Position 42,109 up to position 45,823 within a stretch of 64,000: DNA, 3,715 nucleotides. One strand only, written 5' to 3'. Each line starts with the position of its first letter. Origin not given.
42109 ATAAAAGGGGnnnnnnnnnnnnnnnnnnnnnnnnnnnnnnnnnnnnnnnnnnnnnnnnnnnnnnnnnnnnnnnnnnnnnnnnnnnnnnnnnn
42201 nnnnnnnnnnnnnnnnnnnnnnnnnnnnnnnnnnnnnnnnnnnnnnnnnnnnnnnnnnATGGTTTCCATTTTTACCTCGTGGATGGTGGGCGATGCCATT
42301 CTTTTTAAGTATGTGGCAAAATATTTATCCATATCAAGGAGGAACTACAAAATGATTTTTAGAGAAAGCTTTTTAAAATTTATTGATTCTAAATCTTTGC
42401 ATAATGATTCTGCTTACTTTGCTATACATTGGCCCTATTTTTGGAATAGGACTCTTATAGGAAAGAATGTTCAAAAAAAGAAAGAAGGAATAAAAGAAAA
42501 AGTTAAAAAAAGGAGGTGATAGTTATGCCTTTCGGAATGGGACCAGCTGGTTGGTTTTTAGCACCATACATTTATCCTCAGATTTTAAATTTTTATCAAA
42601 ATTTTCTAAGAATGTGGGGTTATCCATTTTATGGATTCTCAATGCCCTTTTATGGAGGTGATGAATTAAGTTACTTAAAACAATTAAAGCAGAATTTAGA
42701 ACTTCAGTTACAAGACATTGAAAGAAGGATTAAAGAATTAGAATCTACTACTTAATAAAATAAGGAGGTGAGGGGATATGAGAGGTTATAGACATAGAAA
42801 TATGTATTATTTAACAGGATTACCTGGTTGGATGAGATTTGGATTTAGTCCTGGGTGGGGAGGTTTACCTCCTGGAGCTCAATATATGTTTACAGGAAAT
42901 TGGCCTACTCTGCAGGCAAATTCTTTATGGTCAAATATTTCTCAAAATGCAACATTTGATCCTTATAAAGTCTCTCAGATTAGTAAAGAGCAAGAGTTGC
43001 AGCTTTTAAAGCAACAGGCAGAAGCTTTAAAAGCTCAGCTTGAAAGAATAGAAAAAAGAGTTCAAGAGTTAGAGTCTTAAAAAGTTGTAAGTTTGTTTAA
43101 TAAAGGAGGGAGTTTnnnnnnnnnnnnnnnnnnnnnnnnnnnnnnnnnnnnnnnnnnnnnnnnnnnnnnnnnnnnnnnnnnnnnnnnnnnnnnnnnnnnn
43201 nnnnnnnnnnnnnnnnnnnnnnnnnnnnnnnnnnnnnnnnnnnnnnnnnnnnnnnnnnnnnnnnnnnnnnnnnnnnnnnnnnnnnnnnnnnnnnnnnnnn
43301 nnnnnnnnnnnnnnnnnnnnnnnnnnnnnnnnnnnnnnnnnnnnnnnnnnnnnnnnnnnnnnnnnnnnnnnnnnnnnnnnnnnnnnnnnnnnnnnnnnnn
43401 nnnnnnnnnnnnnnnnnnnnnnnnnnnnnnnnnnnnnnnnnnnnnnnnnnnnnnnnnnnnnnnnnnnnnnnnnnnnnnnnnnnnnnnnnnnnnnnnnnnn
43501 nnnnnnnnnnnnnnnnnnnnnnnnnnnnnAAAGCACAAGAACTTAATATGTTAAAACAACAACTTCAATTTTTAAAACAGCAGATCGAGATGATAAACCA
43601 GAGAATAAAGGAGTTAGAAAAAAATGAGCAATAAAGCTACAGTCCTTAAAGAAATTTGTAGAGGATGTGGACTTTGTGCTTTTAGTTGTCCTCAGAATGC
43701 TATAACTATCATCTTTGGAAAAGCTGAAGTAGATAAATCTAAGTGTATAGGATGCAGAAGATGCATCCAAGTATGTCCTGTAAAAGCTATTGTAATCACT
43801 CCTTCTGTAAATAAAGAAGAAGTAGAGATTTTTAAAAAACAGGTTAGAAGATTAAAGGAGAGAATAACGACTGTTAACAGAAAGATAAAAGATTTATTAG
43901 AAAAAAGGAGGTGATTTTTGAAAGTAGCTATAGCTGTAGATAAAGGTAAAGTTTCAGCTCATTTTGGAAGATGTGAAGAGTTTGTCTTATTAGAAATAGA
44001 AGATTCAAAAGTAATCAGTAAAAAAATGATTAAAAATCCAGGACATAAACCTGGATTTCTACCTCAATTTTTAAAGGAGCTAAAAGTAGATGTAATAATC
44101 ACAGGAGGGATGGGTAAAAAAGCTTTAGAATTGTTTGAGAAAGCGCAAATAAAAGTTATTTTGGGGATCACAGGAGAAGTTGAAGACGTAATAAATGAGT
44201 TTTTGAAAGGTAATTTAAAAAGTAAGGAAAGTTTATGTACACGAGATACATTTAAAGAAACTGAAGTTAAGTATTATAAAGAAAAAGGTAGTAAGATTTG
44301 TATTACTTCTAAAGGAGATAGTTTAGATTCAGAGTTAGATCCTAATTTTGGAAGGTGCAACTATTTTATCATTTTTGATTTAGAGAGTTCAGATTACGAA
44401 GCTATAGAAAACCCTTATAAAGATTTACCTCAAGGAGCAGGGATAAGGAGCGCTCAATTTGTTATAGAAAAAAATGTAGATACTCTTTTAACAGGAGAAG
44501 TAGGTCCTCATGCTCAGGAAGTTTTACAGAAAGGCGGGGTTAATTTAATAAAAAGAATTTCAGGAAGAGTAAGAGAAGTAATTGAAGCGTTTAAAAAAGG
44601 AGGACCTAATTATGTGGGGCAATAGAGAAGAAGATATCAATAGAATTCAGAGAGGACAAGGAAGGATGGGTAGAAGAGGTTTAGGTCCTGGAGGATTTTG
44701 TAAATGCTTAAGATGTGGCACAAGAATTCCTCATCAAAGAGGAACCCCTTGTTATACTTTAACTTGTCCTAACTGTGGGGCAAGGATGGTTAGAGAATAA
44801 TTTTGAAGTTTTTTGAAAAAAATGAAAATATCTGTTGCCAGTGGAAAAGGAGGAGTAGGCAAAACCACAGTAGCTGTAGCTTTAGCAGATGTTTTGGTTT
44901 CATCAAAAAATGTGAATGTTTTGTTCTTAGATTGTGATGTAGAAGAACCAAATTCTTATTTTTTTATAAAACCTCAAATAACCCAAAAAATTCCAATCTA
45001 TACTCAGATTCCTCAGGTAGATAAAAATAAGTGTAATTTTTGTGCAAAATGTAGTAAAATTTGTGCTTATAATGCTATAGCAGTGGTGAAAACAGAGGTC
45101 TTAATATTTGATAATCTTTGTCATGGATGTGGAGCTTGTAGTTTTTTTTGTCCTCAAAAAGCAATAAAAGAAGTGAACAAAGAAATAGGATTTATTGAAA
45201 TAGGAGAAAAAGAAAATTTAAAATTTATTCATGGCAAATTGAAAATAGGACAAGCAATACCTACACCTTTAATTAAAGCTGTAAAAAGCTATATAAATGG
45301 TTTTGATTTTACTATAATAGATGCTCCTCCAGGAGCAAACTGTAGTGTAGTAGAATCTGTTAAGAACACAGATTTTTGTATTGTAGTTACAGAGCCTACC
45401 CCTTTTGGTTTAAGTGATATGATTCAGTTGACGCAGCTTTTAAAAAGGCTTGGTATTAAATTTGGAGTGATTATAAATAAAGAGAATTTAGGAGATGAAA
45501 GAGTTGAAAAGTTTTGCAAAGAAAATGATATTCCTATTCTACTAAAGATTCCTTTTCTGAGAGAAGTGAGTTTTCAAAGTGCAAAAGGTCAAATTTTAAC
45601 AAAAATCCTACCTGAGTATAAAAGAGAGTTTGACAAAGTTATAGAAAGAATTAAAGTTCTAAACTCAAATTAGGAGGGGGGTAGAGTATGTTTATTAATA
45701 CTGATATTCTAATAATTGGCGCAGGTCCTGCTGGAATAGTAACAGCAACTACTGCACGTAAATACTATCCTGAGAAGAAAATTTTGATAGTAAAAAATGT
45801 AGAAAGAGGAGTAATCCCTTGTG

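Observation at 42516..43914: Same C-terminal amphipathic helix appended to four unrelated N-terminal modules — looks like a docking or targeting peptide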

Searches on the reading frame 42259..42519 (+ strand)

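Call 3: search_protein_families(library=pfam, proteins=[window:42259-42519:+], max_evalue=1)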
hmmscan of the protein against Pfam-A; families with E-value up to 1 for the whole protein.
window:42259-42519:+ (86 aa): 2 families
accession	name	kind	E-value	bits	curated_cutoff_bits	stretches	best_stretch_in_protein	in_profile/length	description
PF18289.6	HU-CCDC81_euk_2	-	0.063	13.8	26.1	1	22-45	51-74/75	CCDC81 eukaryotic HU domain 2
PF22426.2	SMMA_N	-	0.079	13.5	26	1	5-54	47-95/100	Maltogenic amylase, N-terminal domain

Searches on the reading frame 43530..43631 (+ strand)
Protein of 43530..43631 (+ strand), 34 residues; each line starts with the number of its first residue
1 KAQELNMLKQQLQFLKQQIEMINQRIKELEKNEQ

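Call 42: search_protein_representatives(alignment_id=A3)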
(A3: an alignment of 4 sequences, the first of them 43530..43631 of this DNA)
Query: 4 sequences, 33 profile positions. Proteins with E-value up to 0.001 (for the whole library): 93; up to 1e-10: 1; up to 1e-30: 0. The best 93 are listed.
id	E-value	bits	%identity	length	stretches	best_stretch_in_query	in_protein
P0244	9.4e-11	57.2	-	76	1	1-31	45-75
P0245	1.9e-08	49.8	-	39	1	2-32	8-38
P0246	2.0e-07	46.6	-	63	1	1-32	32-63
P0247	4.2e-07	45.5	-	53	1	1-30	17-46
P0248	1.3e-06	43.9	-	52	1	1-30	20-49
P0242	1.3e-06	43.9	-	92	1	2-31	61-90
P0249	1.7e-06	43.6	-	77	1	1-32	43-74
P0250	1.8e-06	43.5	-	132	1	1-30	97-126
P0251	3.1e-06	42.7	-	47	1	1-31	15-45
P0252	4.3e-06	42.3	-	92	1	2-31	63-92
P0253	4.4e-06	42.3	-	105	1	1-30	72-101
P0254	5.1e-06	42.1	-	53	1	1-32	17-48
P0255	6.0e-06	41.8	-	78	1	1-30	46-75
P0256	6.9e-06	41.6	-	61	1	2-31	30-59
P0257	7.8e-06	41.5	-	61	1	2-32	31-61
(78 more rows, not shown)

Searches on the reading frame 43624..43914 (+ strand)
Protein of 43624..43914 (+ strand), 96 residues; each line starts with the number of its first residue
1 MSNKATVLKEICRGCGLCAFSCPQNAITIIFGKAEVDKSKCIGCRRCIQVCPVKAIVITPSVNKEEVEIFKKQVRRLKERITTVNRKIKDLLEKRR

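Call 3: search_protein_families(library=pfam, proteins=[window:43624-43914:+], max_evalue=1)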
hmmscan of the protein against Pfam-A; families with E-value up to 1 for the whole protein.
window:43624-43914:+ (96 aa): 19 families
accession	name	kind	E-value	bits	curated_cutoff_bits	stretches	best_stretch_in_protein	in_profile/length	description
PF00037.32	Fer4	-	6.7e-16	57.8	21.1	2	35-56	2-23/24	4Fe-4S binding domain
PF12838.12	Fer4_7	-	7.7e-16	58.7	27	2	12-55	2-52/52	4Fe-4S dicluster domain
PF13237.11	Fer4_10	-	4.4e-14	52.6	25.5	2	9-52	6-53/53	4Fe-4S dicluster domain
PF12837.12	Fer4_6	-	8.1e-13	48.1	25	2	33-56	1-24/24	4Fe-4S binding domain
PF14697.11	Fer4_21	-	6.6e-11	42.6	35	2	34-59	1-29/59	4Fe-4S dicluster domain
PF13484.11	Fer4_16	-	1.1e-10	42.5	30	2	40-80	1-43/66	4Fe-4S double cluster binding domain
PF12797.12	Fer4_2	-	1.6e-10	40.7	24.5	2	34-53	3-22/22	4Fe-4S binding domain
PF25160.1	LdpA_Fe-S-bd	-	3.8e-10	39.8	27.6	2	18-57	9-44/49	LdpA Fe-S cluster-binding domain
PF13187.11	Fer4_9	-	6.3e-10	39.4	27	2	12-56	2-52/52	4Fe-4S dicluster domain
PF12798.12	Fer4_3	-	4.7e-07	30.6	27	2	41-55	1-15/15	4Fe-4S binding domain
PF12800.12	Fer4_4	-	9.3e-06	26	24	2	39-53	2-16/17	4Fe-4S binding domain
PF13534.11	Fer4_17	-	1.4e-05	26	22.2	2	40-56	1-17/61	4Fe-4S dicluster domain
PF17179.9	Fer4_22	-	0.00027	22.2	27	1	34-54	74-94/95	4Fe-4S dicluster domain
PF13183.11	Fer4_8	-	0.00047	21.1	27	1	39-54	3-18/68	4Fe-4S dicluster domain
PF17253.7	DUF5320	-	0.00096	20.7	27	1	13-91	18-99/99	Family of unknown function (DUF5320)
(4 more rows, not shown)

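Call 4: search_protein_families(library=ncbifam, proteins=[window:43624-43914:+], max_evalue=1)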
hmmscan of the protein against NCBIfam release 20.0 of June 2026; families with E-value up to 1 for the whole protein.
window:43624-43914:+ (96 aa): 118 families (the best 25 are shown)
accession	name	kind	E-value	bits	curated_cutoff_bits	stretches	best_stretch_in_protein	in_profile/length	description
NF038196.1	ferrodoxin_EFR1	subfamily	1.2e-11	45.2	75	1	4-61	178-234/242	EFR1 family ferrodoxin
NF045874.1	Vhu_polyferre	exception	1.3e-11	43.8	600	1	6-69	124-188/381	F420-non-reducing hydrogenase associated-polyferredoxin VhuB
TIGR02700.1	flavo_MJ0208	hypoth_equivalog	2.8e-11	43.2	251.35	1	6-79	144-217/234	dihydromethanopterin reductase (acceptor)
TIGR01944.1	rnfB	subfamily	4.2e-11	42.8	68.7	2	35-60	109-134/190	RnfABCDGE type electron transport complex subunit B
TIGR04041.1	activase_YjjW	hypoth_equivalog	4.3e-11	42.7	250.2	1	10-77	41-105/276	YjjW family glycine radical enzyme activase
TIGR04105.1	FeFe_hydrog_B1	subfamily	7.9e-11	41.3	450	1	6-59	107-162/462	monomeric [FeFe] hydrogenase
NF040770.1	hetero_SS_HdrA2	exception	1.7e-10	39.7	1100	1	4-65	571-632/777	CoB-CoM heterodisulfide reductase HdrA2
NF005504.0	PRK07118.1-3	equivalog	2e-10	40.5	437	1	9-67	218-279/293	Fe-S cluster domain-containing protein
TIGR03294.1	FrhG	equivalog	3.1e-10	40.2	245.5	1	7-54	171-218/228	coenzyme F420 hydrogenase subunit gamma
NF058577.1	FdxA_fam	equivalog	3.8e-10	39.8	65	1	6-55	3-52/52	4Fe-4S ferredoxin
NF005503.0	PRK07118.1-2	equivalog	4.4e-10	39.3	252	1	11-72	139-200/292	RnfABCDGE type electron transport complex subunit B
NF043069.1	T4HPD_activ_SAM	equivalog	2.2e-09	37.1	425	1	6-59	47-100/299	trans-4-hydroxy-L-proline dehydratase activase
TIGR02179.1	PorD_KorD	subfamily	2.7e-09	37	60.05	1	10-30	55-75/78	2-oxoacid:acceptor oxidoreductase, delta subunit, pyruvate/2-ketoisovalerate family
NF003475.0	PRK05113.1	equivalog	3.8e-09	36.7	203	2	34-59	108-133/190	electron transport complex subunit RsxB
NF005415.0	PRK06991.1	equivalog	4.3e-09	36.4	281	2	34-60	80-106/284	electron transport complex subunit RsxB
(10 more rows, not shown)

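Call 22: find_homologous_proteins(query=window:43624-43914:+, max_evalue=0.001)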
Query window:43624-43914:+ (96 aa): 3 proteins with E <= 0.001 among 7 candidates.
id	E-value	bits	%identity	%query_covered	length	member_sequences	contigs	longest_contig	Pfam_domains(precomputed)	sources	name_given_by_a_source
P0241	7.7e-51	188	93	100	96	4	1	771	PF14697.12,PF12797.13,PF12837.13,PF00037.33,PF12798.13,PF13484.12,PF12838.13,PF13534.12,PF25160.2,PF13237.12,PF13187.12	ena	-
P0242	8.9e-38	146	76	96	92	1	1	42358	PF14697.12,PF12837.13,PF12798.13,PF13484.12,PF12838.13,PF13534.12,PF12800.13,PF12797.13,PF00037.33,PF25160.2,PF13237.12,PF13187.12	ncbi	-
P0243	3.7e-4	38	48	52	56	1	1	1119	PF14697.12,PF12837.13,PF12798.13,PF13484.12,PF12838.13,PF12800.13,PF12797.13,PF00037.33,PF25160.2,PF13237.12,PF13183.12,PF13187.12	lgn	-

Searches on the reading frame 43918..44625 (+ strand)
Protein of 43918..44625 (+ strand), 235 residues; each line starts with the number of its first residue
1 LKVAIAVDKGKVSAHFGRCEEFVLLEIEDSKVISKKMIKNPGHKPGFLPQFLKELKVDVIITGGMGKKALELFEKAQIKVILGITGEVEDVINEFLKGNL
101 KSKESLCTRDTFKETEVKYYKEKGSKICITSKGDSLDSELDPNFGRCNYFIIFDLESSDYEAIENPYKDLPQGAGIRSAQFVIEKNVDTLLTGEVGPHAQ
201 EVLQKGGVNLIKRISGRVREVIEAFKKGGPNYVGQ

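Call 3: search_protein_families(library=pfam, proteins=[window:43918-44625:+], max_evalue=1)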
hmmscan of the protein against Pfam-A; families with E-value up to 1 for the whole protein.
window:43918-44625:+ (235 aa): 3 families
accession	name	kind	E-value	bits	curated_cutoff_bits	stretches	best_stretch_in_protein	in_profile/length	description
PF02579.22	Nitro_FeMo-Co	-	9.9e-49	164.1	26.3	2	137-227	2-94/94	Dinitrogenase iron-molybdenum cofactor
PF01784.24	DUF34_NIF3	-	0.00038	20.6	23.4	1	173-211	178-216/256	Duf34/NIF3 (NGG1p interacting factor 3)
PF14591.11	AF0941-like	-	0.059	14.4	22.6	1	66-106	24-62/113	AF0941-like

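Call 4: search_protein_families(library=ncbifam, proteins=[window:43918-44625:+], max_evalue=1)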
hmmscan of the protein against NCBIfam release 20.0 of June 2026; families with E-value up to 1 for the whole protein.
window:43918-44625:+ (235 aa): 3 families
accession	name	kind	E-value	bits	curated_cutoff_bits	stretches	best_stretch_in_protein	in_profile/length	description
NF041136.1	MrpORP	equivalog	1.5e-40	139.6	450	2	1-100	265-365/365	iron-sulfur cluster carrier protein MrpORP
TIGR02663.1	nifX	equivalog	0.0012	19.3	112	1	1-32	1-33/119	nitrogen fixation protein NifX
TIGR01290.1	nifB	equivalog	0.0041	15.9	343.65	0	2-36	331-368/441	nitrogenase cofactor biosynthesis protein NifB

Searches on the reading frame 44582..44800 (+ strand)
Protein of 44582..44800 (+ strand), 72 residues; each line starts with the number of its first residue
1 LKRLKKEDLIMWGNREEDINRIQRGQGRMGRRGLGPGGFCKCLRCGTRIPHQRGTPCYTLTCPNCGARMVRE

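Call 3: search_protein_families(library=pfam, proteins=[window:44582-44800:+], max_evalue=1)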
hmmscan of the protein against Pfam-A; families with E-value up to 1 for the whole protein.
window:44582-44800:+ (72 aa): 10 families
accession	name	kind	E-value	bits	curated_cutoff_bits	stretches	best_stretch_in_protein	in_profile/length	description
PF13240.11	Zn_Ribbon_1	-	0.0032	17.6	25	1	62-67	16-21/23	zinc-ribbon domain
PF18439.7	zf_UBZ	-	0.019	15.1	25.6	0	41-51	4-14/32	Ubiquitin-Binding Zinc Finger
PF13248.11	Zn_ribbon_3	-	0.021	14.8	27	1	61-69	4-11/26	zinc-ribbon domain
PF14149.11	YhfH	-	0.074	13.3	27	1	41-65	15-37/37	YhfH-like protein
PF01096.23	Zn_ribbon_TFIIS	-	0.08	13.2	21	0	39-48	28-37/39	Transcription factor S-II (TFIIS)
PF24441.1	DUF7560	-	0.12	12.6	27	1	58-69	4-15/44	Family of unknown function (DUF7560)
PF06827.20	zf-FPG_IleRS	-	0.16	12.3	21.3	1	41-50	3-12/30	Zinc finger found in FPG and IleRS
PF01155.25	HypA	-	0.27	11.7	28.9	1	40-70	71-97/112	Hydrogenase/urease nickel incorporation, metallochaperone, hypA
PF23455.1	DUF7129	-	0.28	11.4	30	0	42-69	14-37/45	Domain of unknown function (DUF7129)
PF24029.1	DUF7340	-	0.51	10.6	27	0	61-71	8-18/62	Domain of unknown function (DUF7340)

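Call 4: search_protein_families(library=ncbifam, proteins=[window:44582-44800:+], max_evalue=1)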
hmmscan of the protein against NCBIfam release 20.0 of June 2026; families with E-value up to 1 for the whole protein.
window:44582-44800:+ (72 aa): 4 families
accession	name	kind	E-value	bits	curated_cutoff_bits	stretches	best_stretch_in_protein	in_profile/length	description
NF040775.1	endonuc_Nei2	equivalog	0.004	16.7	400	1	6-65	191-250/252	endonuclease VIII Nei2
TIGR02098.1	MJ0042_CXXC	domain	0.016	14.9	20.9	1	59-68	2-11/38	MJ0042-type zinc finger domain-containing protein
NF033497.1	rubre_like_arch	subfamily_domain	0.021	14.5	32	1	42-69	3-26/34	rubrerythrin-like domain-containing protein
NF001605.0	PRK00398.1-2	equivalog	0.029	14.3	63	1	41-69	3-28/43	DNA-directed RNA polymerase subunit P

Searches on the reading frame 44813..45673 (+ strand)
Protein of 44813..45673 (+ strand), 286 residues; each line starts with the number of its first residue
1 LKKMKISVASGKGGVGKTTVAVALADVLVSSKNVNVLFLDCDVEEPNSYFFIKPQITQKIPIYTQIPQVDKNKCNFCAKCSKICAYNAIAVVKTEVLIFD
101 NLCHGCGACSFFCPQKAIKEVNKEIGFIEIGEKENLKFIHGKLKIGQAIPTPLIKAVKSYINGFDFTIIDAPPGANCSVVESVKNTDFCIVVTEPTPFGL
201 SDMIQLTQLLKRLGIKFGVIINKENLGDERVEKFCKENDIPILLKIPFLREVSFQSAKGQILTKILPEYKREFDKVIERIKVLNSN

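Call 3: search_protein_families(library=pfam, proteins=[window:44813-45673:+], max_evalue=1)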
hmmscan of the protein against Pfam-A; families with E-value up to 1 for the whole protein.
window:44813-45673:+ (286 aa): 29 families (the best 25 are shown)
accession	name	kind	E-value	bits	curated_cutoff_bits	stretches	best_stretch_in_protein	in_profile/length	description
PF10609.15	ParA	-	1.6e-17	64.2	27.1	2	3-47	3-46/246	NUBPL iron-transfer P-loop NTPase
PF13614.12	AAA_31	-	4.4e-16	59.7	27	1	5-213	3-167/177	AAA domain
PF01656.29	CbiA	-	4.7e-16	59.3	25.4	1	6-260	1-123/125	CobQ/CobB/MinD/ParA nucleotide binding domain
PF00037.32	Fer4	-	6.6e-08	32.5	21.1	2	98-119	3-24/24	4Fe-4S binding domain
PF12837.12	Fer4_6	-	5.5e-07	29.7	25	2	66-89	1-24/24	4Fe-4S binding domain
PF13237.11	Fer4_10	-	1.8e-06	28.2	25.5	2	68-114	3-53/53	4Fe-4S dicluster domain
PF25160.1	LdpA_Fe-S-bd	-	2.4e-06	27.6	27.6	1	80-122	9-47/49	LdpA Fe-S cluster-binding domain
PF14697.11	Fer4_21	-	5.1e-06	26.9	35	1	68-118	2-57/59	4Fe-4S dicluster domain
PF13484.11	Fer4_16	-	1e-05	26.6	30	2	103-123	2-22/66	4Fe-4S double cluster binding domain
PF00142.24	Fer4_NifH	-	1.3e-05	25.2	25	2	218-280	178-244/271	4Fe-4S iron sulfur cluster binding proteins, NifH/frxC family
PF02374.21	ArsA_ATPase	-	2.5e-05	24.1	24.3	1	4-42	1-38/305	Anion-transporting ATPase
PF13187.11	Fer4_9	-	6.2e-05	23.4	27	2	73-118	1-52/52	4Fe-4S dicluster domain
PF13500.12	AAA_26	-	0.00011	22.6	27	1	209-253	151-195/198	AAA domain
PF12838.12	Fer4_7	-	0.00015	22.6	27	3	73-117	1-52/52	4Fe-4S dicluster domain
PF09140.17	MipZ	-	0.0032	17.3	20.7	1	6-52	3-50/262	ATPase MipZ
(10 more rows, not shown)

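Call 4: search_protein_families(library=ncbifam, proteins=[window:44813-45673:+], max_evalue=1)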
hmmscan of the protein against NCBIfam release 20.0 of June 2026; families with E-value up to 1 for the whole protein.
window:44813-45673:+ (286 aa): 123 families (the best 25 are shown)
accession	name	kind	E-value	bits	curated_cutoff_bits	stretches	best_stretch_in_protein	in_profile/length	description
TIGR01969.1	minD_arch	subfamily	3.8e-18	65.6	201.75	2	147-260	92-208/251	cell division ATPase MinD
NF041136.1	MrpORP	equivalog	4.5e-16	59.1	450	2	3-47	5-48/365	iron-sulfur cluster carrier protein MrpORP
NF041546.1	ParA_partition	equivalog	4.8e-16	58.9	180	2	6-43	2-38/203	ParA family partition ATPase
TIGR02700.1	flavo_MJ0208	hypoth_equivalog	2.4e-11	43.4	251.35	1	51-122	126-199/234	dihydromethanopterin reductase (acceptor)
TIGR01968.1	minD_bact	equivalog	4.3e-11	42.7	212.9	2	6-44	4-41/261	septum site-determining protein MinD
NF040770.1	hetero_SS_HdrA2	exception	5.8e-10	37.9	1100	1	66-121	571-626/777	CoB-CoM heterodisulfide reductase HdrA2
NF041891.1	hdrA_Methbact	equivalog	2.8e-09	35.8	1300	1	55-119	555-619/762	ferredoxin:CoB-CoM heterodisulfide reductase subunit HdrA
NF041283.1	PrgP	equivalog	4.6e-09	36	400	2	116-207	74-167/297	ParA superfamily DNA segregation protein PrgP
NF038196.1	ferrodoxin_EFR1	subfamily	6.2e-09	36.2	75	1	56-122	169-233/242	EFR1 family ferrodoxin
TIGR02179.1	PorD_KorD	subfamily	2.5e-08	33.9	60.05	1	66-123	19-77/78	2-oxoacid:acceptor oxidoreductase, delta subunit, pyruvate/2-ketoisovalerate family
NF043069.1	T4HPD_activ_SAM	equivalog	1.3e-07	31.3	425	1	69-129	48-108/299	trans-4-hydroxy-L-proline dehydratase activase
TIGR02016.1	BchX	equivalog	2.6e-07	30.2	331.2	1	217-279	185-243/296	chlorophyllide a reductase iron protein subunit X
NF040864.1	HgcB_ferredoxin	equivalog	3.4e-07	30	99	1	69-126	11-68/93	mercury methylation ferredoxin HgcB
NF007202.0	PRK09623.1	equivalog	4.4e-07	30.2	166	1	64-124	43-104/105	3-methyl-2-oxobutanoate dehydrogenase subunit delta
NF047398.1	AAA_KGGVGR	domain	7.8e-07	29.6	90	1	6-55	5-53/190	KGGVGR-motif variant AAA ATPase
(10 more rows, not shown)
